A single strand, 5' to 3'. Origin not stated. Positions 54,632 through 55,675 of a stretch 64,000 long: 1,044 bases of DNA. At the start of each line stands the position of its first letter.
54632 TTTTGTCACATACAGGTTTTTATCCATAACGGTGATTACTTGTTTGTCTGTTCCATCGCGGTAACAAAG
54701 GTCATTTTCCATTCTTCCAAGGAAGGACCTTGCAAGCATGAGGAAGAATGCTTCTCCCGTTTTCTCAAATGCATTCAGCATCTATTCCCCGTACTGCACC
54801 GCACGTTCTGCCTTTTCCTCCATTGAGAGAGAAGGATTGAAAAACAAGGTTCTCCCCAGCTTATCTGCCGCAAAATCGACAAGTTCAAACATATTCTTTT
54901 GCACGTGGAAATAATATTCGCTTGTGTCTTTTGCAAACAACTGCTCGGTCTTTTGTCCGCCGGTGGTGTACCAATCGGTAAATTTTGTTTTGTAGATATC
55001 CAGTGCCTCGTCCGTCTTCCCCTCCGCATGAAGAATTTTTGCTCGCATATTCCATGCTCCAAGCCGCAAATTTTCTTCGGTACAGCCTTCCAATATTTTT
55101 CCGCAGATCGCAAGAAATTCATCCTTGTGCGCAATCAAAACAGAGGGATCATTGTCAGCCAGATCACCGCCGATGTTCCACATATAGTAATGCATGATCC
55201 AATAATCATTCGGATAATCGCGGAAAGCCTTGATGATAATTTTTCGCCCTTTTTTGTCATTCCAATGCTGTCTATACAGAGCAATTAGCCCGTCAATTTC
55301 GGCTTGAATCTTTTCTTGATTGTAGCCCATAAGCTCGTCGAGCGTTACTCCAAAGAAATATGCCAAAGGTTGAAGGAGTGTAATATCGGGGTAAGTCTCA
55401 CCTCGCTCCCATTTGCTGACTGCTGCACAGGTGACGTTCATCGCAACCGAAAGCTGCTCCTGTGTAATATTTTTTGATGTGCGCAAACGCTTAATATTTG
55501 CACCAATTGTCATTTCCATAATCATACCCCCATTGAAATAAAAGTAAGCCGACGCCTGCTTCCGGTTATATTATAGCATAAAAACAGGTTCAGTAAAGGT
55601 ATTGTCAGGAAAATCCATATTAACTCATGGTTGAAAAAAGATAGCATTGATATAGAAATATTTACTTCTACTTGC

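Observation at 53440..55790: A low-GC islet carries two paralogous XRE-HTH/TPR-like regulators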

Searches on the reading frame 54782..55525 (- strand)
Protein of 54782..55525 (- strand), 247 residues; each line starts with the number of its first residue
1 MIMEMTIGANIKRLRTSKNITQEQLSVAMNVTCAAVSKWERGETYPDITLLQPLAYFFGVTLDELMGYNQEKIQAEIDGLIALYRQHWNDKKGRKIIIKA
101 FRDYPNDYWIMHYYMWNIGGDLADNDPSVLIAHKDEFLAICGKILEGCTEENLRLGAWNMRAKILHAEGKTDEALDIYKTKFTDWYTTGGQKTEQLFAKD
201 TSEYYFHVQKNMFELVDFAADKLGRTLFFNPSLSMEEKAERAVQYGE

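Call 4: search_protein_families(library=pfam, proteins=[window:54782-55525:-], max_evalue=0.1)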
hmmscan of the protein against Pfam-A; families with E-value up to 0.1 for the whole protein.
window:54782-55525:- (247 aa): 7 families
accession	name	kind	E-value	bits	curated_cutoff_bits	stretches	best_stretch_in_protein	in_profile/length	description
PF01381.28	HTH_3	-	2e-12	47.4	23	1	11-65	1-55/55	Helix-turn-helix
PF13560.12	HTH_31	-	2.9e-06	27.9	27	1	7-64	2-60/64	Helix-turn-helix domain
PF13443.12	HTH_26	-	5.9e-06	26.9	22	1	10-71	1-63/63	Cro/C1-type HTH DNA-binding domain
PF12844.13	HTH_19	-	0.0063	16.8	30.2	1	8-66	1-59/64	Helix-turn-helix domain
PF13428.12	TPR_14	-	0.0075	17.3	23.5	0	156-179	2-25/44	Tetratricopeptide repeat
PF15731.11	MqsA_antitoxin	-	0.03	14.9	30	0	7-54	70-117/131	Antitoxin component of bacterial toxin-antitoxin system, MqsA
PF13431.12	TPR_17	-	0.088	13.6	24.4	0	157-175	15-33/34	Tetratricopeptide repeat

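Call 7: search_solved_structures(query=window:54782-55525:-, max_evalue=1, show_alignments=2)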
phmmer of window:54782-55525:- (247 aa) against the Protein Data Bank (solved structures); distinct sequences matched with E-value up to 1: 31.
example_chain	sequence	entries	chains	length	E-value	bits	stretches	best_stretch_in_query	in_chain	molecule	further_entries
3op9_A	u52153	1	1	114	1.1e-07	34.8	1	6-72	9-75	Pli0006 protein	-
9sf2_A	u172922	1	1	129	5.8e-06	29.1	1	6-64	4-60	Transcriptional regulator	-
1utx_A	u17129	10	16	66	0.005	19.5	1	9-68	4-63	CYLR2 | cytolysin regulator 2 | PUTATIVE TRANSCRIPTION REGULATOR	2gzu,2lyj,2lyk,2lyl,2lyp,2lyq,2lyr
2xiu_A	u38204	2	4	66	0.0069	19.1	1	9-68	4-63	CYLR2 | CYLR2 SYNONYM CYTOLYSIN REPRESSOR 2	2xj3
9k3w_A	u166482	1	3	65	0.012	18.3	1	10-65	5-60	Transcriptional regulator, PbsX family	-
7t8i_A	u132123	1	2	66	0.014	18.1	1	5-67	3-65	Phage element (ICEBs1)transcriptional regulator (Xre family)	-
2qfc_A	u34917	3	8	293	0.019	17.7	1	6-60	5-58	PlcR protein | Transcriptional activator PlcR protein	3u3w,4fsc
6rnz_A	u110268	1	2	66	0.019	17.6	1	9-66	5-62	HTH-type transcriptional regulator DdrOC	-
2r1j_L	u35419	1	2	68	0.037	16.7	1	7-54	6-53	Repressor protein C2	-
3jxb_C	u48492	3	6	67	0.042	16.5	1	7-54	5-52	Repressor protein C2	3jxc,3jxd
1adr_A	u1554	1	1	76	0.042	16.5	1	7-55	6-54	P22 C2 REPRESSOR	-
2mez_A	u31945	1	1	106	0.042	16.5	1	11-96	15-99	Multiprotein Bridging Factor (MBP-like)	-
9xz9_A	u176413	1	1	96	0.047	16.3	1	6-65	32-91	Quorum sensing controller protein QseC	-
6jq1_A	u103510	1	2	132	0.063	15.9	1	6-66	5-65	Transcriptional regulator, XRE family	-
8hbl_A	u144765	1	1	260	0.066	15.9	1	95-210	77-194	Non-structural protein 3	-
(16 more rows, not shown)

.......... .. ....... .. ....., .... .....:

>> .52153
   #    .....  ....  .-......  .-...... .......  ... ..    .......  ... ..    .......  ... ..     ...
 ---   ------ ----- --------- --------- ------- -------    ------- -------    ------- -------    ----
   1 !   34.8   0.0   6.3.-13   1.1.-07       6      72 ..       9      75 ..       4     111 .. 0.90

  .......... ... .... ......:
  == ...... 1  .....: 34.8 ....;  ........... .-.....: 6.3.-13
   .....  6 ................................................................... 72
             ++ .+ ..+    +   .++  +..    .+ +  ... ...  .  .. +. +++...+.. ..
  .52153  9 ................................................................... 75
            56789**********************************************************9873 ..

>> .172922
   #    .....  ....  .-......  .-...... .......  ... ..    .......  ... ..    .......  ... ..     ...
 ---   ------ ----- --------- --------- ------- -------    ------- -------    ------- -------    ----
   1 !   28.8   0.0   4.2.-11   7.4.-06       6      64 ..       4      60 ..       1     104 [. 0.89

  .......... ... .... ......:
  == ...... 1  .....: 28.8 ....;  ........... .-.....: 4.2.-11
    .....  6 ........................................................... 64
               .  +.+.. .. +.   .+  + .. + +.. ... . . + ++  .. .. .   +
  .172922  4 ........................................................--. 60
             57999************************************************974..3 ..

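Call 9: find_homologous_proteins(query=window:54782-55525:-)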
Query window:54782-55525:- (247 aa): 7233 proteins with E <= 0.001 among 7621 candidates; the best 120 are listed.
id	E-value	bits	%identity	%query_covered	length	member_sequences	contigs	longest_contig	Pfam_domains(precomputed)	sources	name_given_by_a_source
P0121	3.4e-156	536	94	99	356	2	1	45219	PF01381.29,PF13560.13,PF13443.13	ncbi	-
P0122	9.7e-156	534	93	99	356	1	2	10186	PF01381.29,PF13560.13,PF13443.13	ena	-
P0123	5.4e-155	532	93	99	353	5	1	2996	PF01381.29,PF13560.13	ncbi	-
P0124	6.6e-155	532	93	99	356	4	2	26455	PF01381.29,PF13560.13,PF13443.13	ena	-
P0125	5.0e-154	529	93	99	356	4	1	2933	PF01381.29,PF13560.13,PF13443.13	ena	-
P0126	1.6e-153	527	92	99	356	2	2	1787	PF01381.29,PF13560.13,PF13443.13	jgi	-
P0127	5.0e-152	522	92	99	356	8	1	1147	PF01381.29,PF13560.13,PF13443.13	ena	-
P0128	8.6e-151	518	91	99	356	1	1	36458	PF01381.29,PF13443.13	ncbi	-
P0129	2.4e-150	517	90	99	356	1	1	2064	PF01381.29,PF13560.13,PF13443.13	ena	-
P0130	3.0e-150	516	90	99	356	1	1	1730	PF01381.29,PF13560.13,PF13443.13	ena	-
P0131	3.5e-150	516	89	100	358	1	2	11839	PF01381.29,PF13443.13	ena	-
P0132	4.8e-150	516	90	99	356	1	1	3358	PF01381.29,PF13560.13,PF13443.13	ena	-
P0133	6.0e-150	515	89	99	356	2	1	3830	PF01381.29,PF13560.13,PF13443.13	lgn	-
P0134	8.6e-150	515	90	99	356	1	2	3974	PF01381.29,PF13560.13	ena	-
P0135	1.4e-149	514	90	99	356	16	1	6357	PF01381.29,PF13560.13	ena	-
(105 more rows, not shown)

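Call 13: find_encoding_contigs(protein=P0121, flank=8000, max_places=4)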
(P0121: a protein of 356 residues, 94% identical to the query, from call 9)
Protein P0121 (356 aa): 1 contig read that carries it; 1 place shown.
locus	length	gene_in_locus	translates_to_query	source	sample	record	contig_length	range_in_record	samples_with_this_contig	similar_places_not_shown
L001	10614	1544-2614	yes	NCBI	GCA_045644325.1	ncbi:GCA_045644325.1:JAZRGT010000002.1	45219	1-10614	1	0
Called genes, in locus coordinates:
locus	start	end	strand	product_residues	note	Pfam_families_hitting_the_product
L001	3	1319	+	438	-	?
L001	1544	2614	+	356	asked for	PF01381:HTH_3, PF13443:HTH_26 (weak), PF13560:HTH_31 (faint)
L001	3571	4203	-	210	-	PF13189:Cytidylate_kin2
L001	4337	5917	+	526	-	PF01943:Polysacc_synt, PF01554:MatE (weak)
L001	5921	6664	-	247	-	PF02463:SMC_N (faint), PF00005:ABC_tran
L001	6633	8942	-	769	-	PF02687:FtsX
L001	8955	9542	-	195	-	PF01726:LexA_DNA_bind, PF00717:Peptidase_S24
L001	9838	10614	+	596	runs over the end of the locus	PF17297:PEPCK_N, PF00821:PEPCK_GTP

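Call 19: find_encoding_contigs(protein=P0124, flank=6000, max_places=4)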
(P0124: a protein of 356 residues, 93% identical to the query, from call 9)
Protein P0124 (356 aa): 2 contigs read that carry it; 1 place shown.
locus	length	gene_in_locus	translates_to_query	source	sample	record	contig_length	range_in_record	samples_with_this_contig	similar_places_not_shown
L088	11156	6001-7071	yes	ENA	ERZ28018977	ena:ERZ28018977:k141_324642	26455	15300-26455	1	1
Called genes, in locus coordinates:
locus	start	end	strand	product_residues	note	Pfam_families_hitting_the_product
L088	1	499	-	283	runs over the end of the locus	PF02749:QRPTase_N, PF01729:QRPTase_C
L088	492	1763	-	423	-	PF00890:FAD_binding_2, PF01266:DAO (faint), PF03486:HI0933_like (weak), PF07992:Pyr_redox_2 (faint)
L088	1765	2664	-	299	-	PF02445:NadA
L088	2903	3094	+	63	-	-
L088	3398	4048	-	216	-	PF02254:TrkA_N, PF02080:TrkA_C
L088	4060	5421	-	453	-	PF02386:TrkH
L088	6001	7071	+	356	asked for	PF01381:HTH_3, PF13443:HTH_26 (faint), PF13560:HTH_31 (faint)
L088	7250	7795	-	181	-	-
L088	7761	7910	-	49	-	-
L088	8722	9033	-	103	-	-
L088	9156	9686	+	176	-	PF14278:TetR_C_8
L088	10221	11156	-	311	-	PF07508:Recombinase, PF13408:Zn_ribbon_recom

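Call 32: search_solved_structures(query=A2, max_evalue=10)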
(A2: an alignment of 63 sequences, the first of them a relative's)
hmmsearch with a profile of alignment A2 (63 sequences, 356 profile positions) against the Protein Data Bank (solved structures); distinct sequences matched with E-value up to 10: 37.
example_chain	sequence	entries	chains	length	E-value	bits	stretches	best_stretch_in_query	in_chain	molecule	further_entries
3op9_A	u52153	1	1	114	4.9e-09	39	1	6-71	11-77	Pli0006 protein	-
9sf2_A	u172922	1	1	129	3.7e-06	29.6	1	3-60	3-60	Transcriptional regulator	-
2xiu_A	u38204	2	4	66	0.0019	20.7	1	5-66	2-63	CYLR2 | CYLR2 SYNONYM CYTOLYSIN REPRESSOR 2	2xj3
1utx_A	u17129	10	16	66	0.0021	20.5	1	5-66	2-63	CYLR2 | cytolysin regulator 2 | PUTATIVE TRANSCRIPTION REGULATOR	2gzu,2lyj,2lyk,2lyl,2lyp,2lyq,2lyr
2r1j_L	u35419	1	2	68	0.0025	20.2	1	5-53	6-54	Repressor protein C2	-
1adr_A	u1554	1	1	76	0.0025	20.2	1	5-59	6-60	P22 C2 REPRESSOR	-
3jxb_C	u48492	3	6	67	0.0028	20.1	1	5-53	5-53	Repressor protein C2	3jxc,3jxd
7t8i_A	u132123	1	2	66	0.003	20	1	3-65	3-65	Phage element (ICEBs1)transcriptional regulator (Xre family)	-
2p5t_A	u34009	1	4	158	0.01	18.2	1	5-76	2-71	Putative transcriptional regulator PezA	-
9xz9_A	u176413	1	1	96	0.011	18.1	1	5-63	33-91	Quorum sensing controller protein QseC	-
9k3w_A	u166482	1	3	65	0.031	16.6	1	8-63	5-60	Transcriptional regulator, PbsX family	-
6rnz_A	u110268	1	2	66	0.049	16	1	5-64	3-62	HTH-type transcriptional regulator DdrOC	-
3a98_A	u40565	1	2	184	0.094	15.1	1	192-249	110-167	Dedicator of cytokinesis protein 2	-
4ia8_A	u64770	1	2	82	0.12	14.7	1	8-45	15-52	Regulatory protein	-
8hbl_A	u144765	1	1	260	0.13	14.6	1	91-168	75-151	Non-structural protein 3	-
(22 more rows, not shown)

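Call 33: search_protein_families(library=ncbifam, proteins=[P0121], max_evalue=0.1)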
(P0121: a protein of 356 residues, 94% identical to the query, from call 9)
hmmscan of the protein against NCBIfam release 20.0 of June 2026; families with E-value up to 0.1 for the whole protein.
P0121 (356 aa): 17 families
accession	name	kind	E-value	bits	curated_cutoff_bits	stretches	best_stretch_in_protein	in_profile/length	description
NF041951.1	phage_RstR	subfamily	4.5e-13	49.4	80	1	3-72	1-70/108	RstR family transcriptional repressor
NF052239.1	antitox_spr1629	equivalog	3.5e-07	29.6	335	1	3-89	1-87/377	spr1629 family repressor/antitoxin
NF007257.0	PRK09706.1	subfamily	8.3e-07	28.9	101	1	2-53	3-54/135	transcriptional repressor DicA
TIGR03830.1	CxxCG_CxxCG_HTH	subfamily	1.6e-06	27.9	61.8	1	5-45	66-106/127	type II TA system antitoxin MqsA family protein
NF047948.1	male_kill_WMK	equivalog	1.4e-05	24.7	300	1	4-83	162-243/300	WO male-killing family protein Wmk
TIGR00270.2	TIGR00270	equivalog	3.9e-05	23.5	110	1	8-70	79-141/159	multiprotein bridging factor aMBF1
NF047542.1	telomere_Tap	equivalog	0.00014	20.7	600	1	7-46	20-59/695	telomere-associated protein Tap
TIGR03070.1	couple_hipB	subfamily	0.00018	21.4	71.65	1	5-60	3-58/58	type II toxin-antitoxin system Y4mF family antitoxin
NF006015.0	PRK08154.1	subfamily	0.00021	20.6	204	1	4-87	30-112/314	anaerobic benzoate catabolism transcriptional regulator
NF041575.1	antitoxPezA_Strep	equivalog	0.0016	18.5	290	1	5-100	2-95/158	type II toxin-antitoxin system antitoxin PezA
NF058600.1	TransRegSco1979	equivalog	0.0025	16.9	350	1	3-61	7-66/280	Sco1979 family transcriptional regulator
NF007408.0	PRK09943.1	equivalog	0.0032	17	211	1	3-69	6-72/185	HTH-type transcriptional regulator PuuR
NF052415.1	T3SS_chap_SctY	equivalog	0.009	16.5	70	1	136-177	60-101/106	type III secretion apparatus assembly chaperone SctY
NF046032.1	TransRegSlrRBacil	equivalog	0.023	14.8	250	0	5-65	2-63/149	HTH-type transcriptional regulator SlrR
NF038139.1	Reg_Aceta_RamB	equivalog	0.025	13.2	700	0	5-80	3-78/465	acetate metabolism transcriptional regulator RamB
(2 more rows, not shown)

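Call 43: predict_structure(alignment_id=A2)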
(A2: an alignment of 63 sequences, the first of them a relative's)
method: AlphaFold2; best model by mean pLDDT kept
length: 356 residues; sequences in the alignment: 63
mean_pLDDT: 85.8   pTM: 0.62
mean pLDDT of the five models: 85.8, 85.1, 83.6, 83.1, 81.7
residues with pLDDT >= 90: 183; 70-90: 126; 50-70: 37; < 50: 10
segments of 3 or more residues with pLDDT < 50: 42-44
pLDDT, mean of each block of 10 residues (from residue 1): 65 84 78 56 58 82 76 92 88 93 92 79 77 95 89 90 92 88 60 78 87 90 96 98 98 96 97 95 98 95 90 68 87 93 97 96
secondary structure, 60 per line:
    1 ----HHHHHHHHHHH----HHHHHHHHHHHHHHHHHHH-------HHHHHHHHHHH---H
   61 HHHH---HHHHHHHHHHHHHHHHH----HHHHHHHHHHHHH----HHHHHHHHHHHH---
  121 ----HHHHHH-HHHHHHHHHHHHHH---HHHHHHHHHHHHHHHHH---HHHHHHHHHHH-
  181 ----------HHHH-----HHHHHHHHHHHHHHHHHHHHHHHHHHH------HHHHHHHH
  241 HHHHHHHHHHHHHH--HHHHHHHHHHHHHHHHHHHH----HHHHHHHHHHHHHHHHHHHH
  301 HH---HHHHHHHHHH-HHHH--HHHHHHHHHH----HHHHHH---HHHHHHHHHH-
elements in order: H5-15 H20-38 H46-56 H60-64 H68-84 H89-101 H106-117 H125-130 H132-145 H149-165 H169-179 H191-194 H200-226 H233-254 H257-276 H281-302 H306-315 H317-320 H323-332 H337-342 H346-355

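Call 46: fold_search(model_id=the predicted structure, library=pdb)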
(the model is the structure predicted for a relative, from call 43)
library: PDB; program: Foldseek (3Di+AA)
matches with E <= 10: 514; with E <= 0.001: 0
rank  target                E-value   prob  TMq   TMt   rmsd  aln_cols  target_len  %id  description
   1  3u3w_A                2.0e-02  1.00  0.26  0.31  17.2       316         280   17  Crystal Structure of Bacillus thuringiensis PlcR in complex with the peptide PapR7 and DNA (released 2013-01-09)
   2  2qfc_A                2.4e-02  0.98  0.23  0.27  17.1       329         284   16  Crystal Structure of Bacillus thuringiensis PlcR complexed with PapR (released 2007-11-06)
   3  9rtt_Q                8.4e-02  0.90  0.24  0.13  19.3       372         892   15  Activated Elongation Complex with IWS1 and ELOF1 (released 2025-09-03)
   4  8fbj                  1.1e-01  0.77  0.23  0.25  20.0       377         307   14  Improving the secretion of designed protein assemblies through negative design of cryptic transmembrane domains (released 2023-03-22)
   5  8v3b_a                1.2e-01  0.60  0.21  0.19  20.2       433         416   12  Computational Designed Nanocage O43_129_+4 (released 2024-03-13)
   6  8cws_A                1.3e-01  0.54  0.19  0.16  20.4       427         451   12  Accurate computational design of genetically encoded 3D protein crystals (released 2023-11-01)
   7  8v2d_A                1.3e-01  0.72  0.21  0.23  18.9       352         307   12  Computational Designed Nanocage O43_129 (released 2024-03-13)
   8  9dze_f                1.6e-01  0.82  0.22  0.27  19.2       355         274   13  Computationally Designed Bifaceted Protein Nanomaterial pD5-14 (released 2024-10-30)
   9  7dkh_A                1.6e-01  0.69  0.21  0.11  20.0       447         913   12  Crystal structure of the Ctr9/Paf1/Cdc73/Rtf1 quaternary complex (released 2021-11-24)
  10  9hvq_Q                1.8e-01  0.72  0.26  0.13  16.9       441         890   11  Structure of the transcribing Pol II-DSIF-PAF-SPT6-RECQL5 complex (released 2025-07-16)
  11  6af0_A                2.0e-01  0.72  0.23  0.12  19.2       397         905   12  Structure of Ctr9, Paf1 and Cdc73 ternary complex from Myceliophthora thermophila (released 2018-09-19)
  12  9dze_A                2.2e-01  0.57  0.19  0.20  20.7       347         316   14  Computationally Designed Bifaceted Protein Nanomaterial pD5-14 (released 2024-10-30)
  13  8j8q_C                2.6e-01  0.54  0.20  0.10  19.5       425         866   11  Structure of the four-component Paf1 complex from Saccharomyces eubayanus (released 2023-05-24)
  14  9dze_K                2.7e-01  0.57  0.19  0.21  20.6       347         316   12  Computationally Designed Bifaceted Protein Nanomaterial pD5-14 (released 2024-10-30)
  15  4hoq                  2.7e-01  0.28  0.18  0.15  23.2       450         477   13  Crystal Structure of Full-Length Human IFIT5 (released 2013-01-23)
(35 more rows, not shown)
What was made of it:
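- On RRNPP receptors: For RegB, PlcR is the top hit at E 0.02 (call 46).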

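Call 49: find_related_loci(query=A2, collection=metagenome_contigs, flank=6000)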
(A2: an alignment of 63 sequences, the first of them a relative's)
Query A2 (356 aa) in metagenome_contigs; peptide patterns used: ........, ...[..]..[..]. (x = any residue, [..] = any of these).
598 stretches matched a pattern (row limit reached: there are more); 310 encode a relative of the query (tblastn E <= 1e-3); the best 80 are kept; 80 distinct loci.
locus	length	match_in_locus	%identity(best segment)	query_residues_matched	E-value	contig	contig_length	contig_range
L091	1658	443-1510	89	1-356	0e+0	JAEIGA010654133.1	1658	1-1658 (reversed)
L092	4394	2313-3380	85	1-356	0e+0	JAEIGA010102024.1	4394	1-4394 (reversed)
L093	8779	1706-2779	84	1-356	0e+0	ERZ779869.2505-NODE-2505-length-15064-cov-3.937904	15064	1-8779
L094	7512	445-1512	81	1-356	0e+0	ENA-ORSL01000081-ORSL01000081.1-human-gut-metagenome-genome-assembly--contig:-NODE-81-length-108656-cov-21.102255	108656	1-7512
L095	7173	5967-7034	81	1-356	0e+0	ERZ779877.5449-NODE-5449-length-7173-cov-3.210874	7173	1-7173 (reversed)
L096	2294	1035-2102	81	1-356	0e+0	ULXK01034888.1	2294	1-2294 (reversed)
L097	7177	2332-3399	81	1-356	0e+0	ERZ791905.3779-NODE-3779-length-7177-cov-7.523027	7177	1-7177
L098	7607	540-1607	81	1-356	0e+0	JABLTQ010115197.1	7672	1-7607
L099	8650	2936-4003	81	1-356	0e+0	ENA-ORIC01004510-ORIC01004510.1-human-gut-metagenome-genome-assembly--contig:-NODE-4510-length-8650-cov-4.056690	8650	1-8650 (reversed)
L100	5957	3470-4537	81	1-356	0e+0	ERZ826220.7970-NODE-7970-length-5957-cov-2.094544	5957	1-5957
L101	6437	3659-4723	81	1-355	0e+0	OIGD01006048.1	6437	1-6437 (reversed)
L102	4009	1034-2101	80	1-356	0e+0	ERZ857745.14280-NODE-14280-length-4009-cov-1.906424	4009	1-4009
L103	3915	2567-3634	79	1-356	0e+0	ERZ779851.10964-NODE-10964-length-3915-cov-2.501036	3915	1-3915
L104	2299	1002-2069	79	1-356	0e+0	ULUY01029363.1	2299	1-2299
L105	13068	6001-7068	79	1-356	0e+0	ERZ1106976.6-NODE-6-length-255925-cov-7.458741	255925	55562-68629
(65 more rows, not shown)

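Call 52: search_protein_families(library=phrogs, proteins=[P0121], max_evalue=0.01)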
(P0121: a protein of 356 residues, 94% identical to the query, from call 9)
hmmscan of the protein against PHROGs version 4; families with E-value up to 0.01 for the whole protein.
P0121 (356 aa): 17 families
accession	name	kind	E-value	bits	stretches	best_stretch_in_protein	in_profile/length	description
phrog_8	-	transcription regulation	2.6e-17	64.3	1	1-93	73-150/346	transcriptional regulator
phrog_2967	-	transcription regulation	9.4e-14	52.5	1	3-78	9-86/225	transcriptional regulator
phrog_3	-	transcription regulation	2.6e-13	51.5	1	1-89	85-181/430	transcriptional repressor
phrog_4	-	transcription regulation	1.2e-11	45.3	1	2-74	134-202/400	transcriptional repressor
phrog_5823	-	transcription regulation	1.4e-10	41.9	1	1-74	3-77/404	transcriptional regulator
phrog_2439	-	transcription regulation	1.3e-07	31.8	1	3-92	6-90/367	transcriptional regulator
phrog_1373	-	transcription regulation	1e-05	26.6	1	4-80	63-139/166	transcriptional regulator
phrog_2104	-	unknown function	1.1e-05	26.6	1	8-50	43-85/103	-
phrog_4836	-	transcription regulation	1.6e-05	25.6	1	4-63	75-134/194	CII-like regulator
phrog_1994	-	DNA, RNA and nucleotide metabolism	1.9e-05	25.6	1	8-90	3-81/170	DNA binding protein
phrog_2328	-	transcription regulation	6e-05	23.8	1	6-64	17-75/128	transcriptional repressor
phrog_27318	-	unknown function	7.4e-05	23.1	1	1-93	1-93/289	-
phrog_4779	-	transcription regulation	0.0018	19.8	0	3-43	1-41/98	transcriptional regulator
phrog_7950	-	transcription regulation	0.0029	18.6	1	3-40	6-43/68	transcriptional repressor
phrog_9103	-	transcription regulation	0.0052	17.8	1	8-70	12-74/78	transcriptional repressor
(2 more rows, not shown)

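Call 59: find_related_loci(query=A2, collection=viral_contigs, flank=5000)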
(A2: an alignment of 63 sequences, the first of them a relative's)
Query A2 (356 aa) in viral_contigs; peptide patterns used: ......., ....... (x = any residue, [..] = any of these).
68 stretches matched a pattern; 26 encode a relative of the query (tblastn E <= 1e-3); 26 distinct loci.
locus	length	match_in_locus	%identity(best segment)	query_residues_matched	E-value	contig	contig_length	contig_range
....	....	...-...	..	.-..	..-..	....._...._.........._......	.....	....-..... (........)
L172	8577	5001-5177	46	6-64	1e-9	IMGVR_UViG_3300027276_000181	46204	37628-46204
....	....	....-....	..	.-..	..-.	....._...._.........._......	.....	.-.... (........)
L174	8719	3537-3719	39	9-69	5e-8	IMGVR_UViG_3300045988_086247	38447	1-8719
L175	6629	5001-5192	45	9-69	5e-8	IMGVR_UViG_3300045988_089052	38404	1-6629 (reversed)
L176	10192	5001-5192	34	1-64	2e-7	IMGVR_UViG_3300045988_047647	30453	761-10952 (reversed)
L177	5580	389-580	38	6-69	9e-7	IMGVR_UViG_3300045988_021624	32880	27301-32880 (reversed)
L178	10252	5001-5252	39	4-82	1e-6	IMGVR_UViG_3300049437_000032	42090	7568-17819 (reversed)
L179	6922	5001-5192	38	6-69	3e-6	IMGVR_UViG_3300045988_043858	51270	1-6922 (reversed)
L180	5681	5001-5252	36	5-88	3e-6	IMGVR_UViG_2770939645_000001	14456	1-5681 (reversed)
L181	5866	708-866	43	1-53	3e-6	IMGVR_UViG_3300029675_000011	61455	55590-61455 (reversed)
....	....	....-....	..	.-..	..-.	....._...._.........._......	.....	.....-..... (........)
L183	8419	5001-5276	32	3-88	1e-5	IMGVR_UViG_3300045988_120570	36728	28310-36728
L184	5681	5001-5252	30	5-88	2e-5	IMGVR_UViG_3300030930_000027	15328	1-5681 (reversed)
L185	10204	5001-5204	36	3-69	2e-5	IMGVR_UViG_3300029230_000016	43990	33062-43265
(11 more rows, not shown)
